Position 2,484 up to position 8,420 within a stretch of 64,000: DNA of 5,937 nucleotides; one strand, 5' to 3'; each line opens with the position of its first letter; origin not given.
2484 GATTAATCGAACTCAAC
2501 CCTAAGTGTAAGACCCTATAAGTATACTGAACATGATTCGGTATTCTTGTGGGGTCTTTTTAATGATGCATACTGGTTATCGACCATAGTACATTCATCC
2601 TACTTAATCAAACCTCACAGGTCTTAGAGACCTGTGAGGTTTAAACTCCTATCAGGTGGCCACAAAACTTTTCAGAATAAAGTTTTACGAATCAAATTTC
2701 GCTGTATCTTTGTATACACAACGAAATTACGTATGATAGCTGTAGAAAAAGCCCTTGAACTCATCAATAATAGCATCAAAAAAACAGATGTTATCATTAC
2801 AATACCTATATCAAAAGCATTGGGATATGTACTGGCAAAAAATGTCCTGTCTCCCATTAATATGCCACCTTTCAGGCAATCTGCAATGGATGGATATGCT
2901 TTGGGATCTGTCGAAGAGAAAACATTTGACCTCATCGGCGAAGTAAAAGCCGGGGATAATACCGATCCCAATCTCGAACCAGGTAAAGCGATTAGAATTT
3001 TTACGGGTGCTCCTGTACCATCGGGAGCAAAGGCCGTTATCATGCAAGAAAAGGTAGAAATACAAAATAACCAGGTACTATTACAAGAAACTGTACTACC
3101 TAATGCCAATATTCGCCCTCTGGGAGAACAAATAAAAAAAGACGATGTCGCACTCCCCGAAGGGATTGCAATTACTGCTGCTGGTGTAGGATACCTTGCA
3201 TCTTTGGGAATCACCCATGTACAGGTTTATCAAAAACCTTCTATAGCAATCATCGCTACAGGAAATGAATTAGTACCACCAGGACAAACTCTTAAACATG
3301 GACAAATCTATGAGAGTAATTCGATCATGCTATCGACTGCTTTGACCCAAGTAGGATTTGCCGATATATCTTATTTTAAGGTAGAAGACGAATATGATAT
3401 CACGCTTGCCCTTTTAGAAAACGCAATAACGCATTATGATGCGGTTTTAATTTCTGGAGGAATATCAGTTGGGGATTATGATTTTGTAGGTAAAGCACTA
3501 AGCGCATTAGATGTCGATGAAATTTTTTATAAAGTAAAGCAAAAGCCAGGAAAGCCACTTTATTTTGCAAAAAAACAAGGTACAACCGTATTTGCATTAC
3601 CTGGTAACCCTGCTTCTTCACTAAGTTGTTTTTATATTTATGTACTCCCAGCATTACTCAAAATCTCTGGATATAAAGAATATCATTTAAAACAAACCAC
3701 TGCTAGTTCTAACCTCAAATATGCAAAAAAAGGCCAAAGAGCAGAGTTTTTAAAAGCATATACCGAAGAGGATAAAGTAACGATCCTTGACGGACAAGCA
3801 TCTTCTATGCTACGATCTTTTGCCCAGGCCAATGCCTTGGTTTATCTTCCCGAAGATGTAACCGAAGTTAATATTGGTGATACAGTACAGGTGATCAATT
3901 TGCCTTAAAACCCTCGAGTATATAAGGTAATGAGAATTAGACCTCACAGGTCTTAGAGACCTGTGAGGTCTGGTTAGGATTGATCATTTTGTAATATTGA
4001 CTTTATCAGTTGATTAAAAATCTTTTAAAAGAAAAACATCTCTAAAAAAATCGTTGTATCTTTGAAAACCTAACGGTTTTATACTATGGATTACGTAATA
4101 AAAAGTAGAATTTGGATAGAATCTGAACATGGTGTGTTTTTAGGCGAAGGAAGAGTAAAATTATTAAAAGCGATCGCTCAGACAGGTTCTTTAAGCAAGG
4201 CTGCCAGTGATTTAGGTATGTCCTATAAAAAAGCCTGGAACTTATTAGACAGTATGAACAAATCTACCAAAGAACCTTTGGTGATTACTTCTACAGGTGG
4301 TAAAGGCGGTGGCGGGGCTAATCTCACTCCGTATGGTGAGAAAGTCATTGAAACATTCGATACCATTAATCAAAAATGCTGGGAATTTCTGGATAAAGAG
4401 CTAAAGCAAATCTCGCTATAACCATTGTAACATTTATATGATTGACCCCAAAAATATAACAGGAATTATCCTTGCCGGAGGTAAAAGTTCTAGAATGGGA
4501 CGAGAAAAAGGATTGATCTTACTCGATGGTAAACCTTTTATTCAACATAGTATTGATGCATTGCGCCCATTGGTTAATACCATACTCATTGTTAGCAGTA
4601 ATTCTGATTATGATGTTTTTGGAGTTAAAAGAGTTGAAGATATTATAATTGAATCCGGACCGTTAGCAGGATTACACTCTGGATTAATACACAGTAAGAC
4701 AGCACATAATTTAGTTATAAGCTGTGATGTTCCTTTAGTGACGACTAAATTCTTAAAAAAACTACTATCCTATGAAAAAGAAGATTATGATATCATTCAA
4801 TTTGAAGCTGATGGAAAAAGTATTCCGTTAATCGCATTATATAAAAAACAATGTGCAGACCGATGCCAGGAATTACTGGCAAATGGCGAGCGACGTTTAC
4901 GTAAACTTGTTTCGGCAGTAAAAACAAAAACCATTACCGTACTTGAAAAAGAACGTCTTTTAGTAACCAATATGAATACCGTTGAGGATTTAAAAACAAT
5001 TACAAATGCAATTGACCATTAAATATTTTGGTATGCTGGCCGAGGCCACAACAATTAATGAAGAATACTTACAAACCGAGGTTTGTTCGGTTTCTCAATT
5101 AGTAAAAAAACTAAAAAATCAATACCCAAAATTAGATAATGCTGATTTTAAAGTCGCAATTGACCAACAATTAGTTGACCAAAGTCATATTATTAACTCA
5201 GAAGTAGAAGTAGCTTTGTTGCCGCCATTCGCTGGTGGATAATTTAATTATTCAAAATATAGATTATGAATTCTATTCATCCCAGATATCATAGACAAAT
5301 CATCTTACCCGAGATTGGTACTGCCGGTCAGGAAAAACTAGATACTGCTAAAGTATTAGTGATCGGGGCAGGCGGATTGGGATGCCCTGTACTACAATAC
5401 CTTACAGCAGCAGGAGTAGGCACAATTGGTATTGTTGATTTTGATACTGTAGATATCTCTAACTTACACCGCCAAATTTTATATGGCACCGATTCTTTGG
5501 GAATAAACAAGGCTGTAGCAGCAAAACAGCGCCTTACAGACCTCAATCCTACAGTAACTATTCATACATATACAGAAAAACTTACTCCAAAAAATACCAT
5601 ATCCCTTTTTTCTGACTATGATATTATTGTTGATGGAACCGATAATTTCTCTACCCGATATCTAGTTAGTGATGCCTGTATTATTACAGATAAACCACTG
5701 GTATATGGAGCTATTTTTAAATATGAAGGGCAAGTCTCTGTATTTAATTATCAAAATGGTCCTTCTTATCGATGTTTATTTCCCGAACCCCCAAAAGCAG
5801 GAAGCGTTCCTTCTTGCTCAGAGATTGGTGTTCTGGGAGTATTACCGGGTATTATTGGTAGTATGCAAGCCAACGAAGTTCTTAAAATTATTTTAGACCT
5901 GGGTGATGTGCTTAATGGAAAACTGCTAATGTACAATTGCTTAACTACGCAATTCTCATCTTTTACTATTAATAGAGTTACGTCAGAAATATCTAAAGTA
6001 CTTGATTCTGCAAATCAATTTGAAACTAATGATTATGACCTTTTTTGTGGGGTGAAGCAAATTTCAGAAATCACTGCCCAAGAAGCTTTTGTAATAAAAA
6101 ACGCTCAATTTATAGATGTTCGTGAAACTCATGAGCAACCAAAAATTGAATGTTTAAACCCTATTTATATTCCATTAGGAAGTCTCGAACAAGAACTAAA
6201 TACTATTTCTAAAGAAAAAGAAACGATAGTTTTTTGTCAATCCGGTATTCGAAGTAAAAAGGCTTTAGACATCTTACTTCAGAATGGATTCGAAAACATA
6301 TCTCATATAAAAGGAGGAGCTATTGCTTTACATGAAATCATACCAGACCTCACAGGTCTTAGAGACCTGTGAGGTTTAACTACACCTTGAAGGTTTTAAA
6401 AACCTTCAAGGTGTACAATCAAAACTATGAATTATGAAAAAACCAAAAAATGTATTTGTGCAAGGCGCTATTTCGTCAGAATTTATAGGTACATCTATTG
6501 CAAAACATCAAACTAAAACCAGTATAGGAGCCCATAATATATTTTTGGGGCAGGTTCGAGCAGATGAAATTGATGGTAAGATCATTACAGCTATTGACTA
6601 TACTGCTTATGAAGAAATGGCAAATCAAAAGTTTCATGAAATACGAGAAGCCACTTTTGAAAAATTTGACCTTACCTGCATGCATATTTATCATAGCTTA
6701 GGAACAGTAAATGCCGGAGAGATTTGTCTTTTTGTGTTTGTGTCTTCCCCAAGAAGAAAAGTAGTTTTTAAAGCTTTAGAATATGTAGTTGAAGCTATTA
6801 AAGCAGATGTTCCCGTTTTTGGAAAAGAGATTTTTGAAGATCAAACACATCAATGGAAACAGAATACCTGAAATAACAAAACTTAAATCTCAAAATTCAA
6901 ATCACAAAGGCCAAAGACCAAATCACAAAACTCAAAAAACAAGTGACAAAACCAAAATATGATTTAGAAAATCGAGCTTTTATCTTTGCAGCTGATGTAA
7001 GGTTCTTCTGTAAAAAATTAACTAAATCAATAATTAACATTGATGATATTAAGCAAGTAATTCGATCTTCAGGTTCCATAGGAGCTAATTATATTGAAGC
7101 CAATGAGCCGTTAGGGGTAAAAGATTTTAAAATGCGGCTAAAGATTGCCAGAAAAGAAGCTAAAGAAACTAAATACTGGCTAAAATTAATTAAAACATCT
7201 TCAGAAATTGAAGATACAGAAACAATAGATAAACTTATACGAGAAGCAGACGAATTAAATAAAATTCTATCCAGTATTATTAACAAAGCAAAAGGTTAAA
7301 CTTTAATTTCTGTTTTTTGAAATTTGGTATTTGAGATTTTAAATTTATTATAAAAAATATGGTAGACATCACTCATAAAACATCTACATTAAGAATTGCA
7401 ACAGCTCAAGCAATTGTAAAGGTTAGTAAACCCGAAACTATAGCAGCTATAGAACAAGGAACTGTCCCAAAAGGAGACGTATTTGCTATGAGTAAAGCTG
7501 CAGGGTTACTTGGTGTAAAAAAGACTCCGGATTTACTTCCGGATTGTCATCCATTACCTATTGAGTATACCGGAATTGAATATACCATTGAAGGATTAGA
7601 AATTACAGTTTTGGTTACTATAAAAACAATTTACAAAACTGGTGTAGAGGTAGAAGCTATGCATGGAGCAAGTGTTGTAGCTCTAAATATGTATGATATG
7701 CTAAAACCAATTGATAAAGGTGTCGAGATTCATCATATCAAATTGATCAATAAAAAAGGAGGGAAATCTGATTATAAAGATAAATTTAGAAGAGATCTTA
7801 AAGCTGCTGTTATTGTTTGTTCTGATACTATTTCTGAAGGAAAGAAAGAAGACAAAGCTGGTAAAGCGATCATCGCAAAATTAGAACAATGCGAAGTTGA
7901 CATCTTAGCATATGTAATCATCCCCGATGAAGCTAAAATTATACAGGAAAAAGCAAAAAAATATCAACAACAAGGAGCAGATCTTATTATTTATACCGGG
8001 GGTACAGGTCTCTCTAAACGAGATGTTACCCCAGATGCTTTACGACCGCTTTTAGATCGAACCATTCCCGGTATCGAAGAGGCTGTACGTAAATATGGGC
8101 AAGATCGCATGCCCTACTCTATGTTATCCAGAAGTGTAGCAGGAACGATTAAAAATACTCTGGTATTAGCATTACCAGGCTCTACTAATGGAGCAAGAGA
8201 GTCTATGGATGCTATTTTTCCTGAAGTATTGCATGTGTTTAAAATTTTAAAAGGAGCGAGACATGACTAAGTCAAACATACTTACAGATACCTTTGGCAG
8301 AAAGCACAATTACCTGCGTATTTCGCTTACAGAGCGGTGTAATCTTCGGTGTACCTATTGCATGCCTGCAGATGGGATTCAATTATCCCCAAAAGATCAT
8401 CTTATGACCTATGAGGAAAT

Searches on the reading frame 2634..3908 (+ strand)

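Call 39: search_protein_families(library=pfam, proteins=[window:2634-3908:+], max_evalue=0.0001)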
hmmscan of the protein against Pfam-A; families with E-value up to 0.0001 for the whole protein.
window:2634-3908:+ (424 aa): 3 families
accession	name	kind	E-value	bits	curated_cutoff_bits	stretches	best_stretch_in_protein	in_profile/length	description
PF03453.22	MoeA_N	-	6.5e-42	143.3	30.8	1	35-192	1-160/160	MoeA N-terminal region (domain I and II)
PF00994.29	MoCF_biosynth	-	5.7e-27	94.6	26.6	1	205-342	1-143/144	Probable molybdopterin binding domain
PF03454.20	MoeA_C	-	1.7e-11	44.6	22.1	1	362-422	7-71/72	MoeA C-terminal region (domain IV)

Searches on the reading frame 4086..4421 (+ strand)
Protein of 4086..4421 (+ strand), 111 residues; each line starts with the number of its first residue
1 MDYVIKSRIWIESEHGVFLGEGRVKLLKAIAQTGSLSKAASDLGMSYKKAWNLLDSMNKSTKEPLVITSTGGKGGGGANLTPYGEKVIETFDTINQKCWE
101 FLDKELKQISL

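Call 39: search_protein_families(library=pfam, proteins=[window:4086-4421:+], max_evalue=0.0001)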
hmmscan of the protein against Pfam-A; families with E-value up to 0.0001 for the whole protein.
window:4086-4421:+ (111 aa): 1 family
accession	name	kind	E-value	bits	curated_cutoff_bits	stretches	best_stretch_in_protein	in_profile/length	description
PF00126.33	HTH_1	-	3.1e-09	37.1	26.6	1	24-85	4-60/60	Bacterial regulatory helix-turn-helix protein, lysR family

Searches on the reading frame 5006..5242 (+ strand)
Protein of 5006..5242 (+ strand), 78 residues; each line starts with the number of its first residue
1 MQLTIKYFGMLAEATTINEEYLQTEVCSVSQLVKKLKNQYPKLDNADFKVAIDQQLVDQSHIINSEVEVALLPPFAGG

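Call 39: search_protein_families(library=pfam, proteins=[window:5006-5242:+], max_evalue=0.0001)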
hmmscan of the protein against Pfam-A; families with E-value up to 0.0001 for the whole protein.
window:5006-5242:+ (78 aa): 1 family
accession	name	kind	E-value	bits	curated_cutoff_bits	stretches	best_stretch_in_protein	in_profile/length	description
PF02597.26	ThiS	-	7.7e-13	49.2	22.5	1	5-78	1-76/76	ThiS family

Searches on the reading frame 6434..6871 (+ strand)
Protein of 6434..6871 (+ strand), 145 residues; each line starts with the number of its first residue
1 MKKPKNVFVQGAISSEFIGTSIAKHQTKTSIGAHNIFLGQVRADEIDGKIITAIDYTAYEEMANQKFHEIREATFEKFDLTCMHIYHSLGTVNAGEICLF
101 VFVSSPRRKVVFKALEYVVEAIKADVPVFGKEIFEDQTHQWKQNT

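Call 39: search_protein_families(library=pfam, proteins=[window:6434-6871:+], max_evalue=0.0001)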
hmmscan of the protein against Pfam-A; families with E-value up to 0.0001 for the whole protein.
window:6434-6871:+ (145 aa): 1 family
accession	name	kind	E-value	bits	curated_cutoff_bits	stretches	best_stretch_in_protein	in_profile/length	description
PF02391.22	MoaE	-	1.8e-25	89.8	23.4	1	22-124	11-113/114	MoaE protein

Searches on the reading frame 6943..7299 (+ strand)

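Call 39: search_protein_families(library=pfam, proteins=[window:6943-7299:+], max_evalue=0.0001)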
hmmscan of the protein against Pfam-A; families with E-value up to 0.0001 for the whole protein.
window:6943-7299:+ (118 aa): 1 family
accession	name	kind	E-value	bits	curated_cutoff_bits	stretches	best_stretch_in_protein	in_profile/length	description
PF05635.17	23S_rRNA_IVP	-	2.2e-15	57.2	33.8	1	10-110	7-105/106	23S rRNA-intervening sequence protein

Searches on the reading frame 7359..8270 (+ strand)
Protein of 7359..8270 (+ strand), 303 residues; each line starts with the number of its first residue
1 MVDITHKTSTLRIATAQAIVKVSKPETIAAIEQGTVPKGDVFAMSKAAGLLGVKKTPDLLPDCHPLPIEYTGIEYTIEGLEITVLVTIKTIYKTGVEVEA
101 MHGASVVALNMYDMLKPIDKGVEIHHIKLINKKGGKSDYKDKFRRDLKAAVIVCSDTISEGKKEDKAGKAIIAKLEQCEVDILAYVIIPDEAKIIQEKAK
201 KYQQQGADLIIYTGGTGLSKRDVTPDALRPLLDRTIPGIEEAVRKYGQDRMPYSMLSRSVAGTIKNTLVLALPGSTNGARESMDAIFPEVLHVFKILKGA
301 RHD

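Call 39: search_protein_families(library=pfam, proteins=[window:7359-8270:+], max_evalue=0.0001)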
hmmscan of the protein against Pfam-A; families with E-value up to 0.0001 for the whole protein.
window:7359-8270:+ (303 aa): 2 families
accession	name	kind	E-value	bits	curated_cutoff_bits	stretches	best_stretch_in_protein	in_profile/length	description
PF01967.27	MoaC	-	1.8e-43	148.2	27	1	1-135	1-136/136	MoaC family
PF00994.29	MoCF_biosynth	-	2.7e-28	98.9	26.6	1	150-291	1-143/144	Probable molybdopterin binding domain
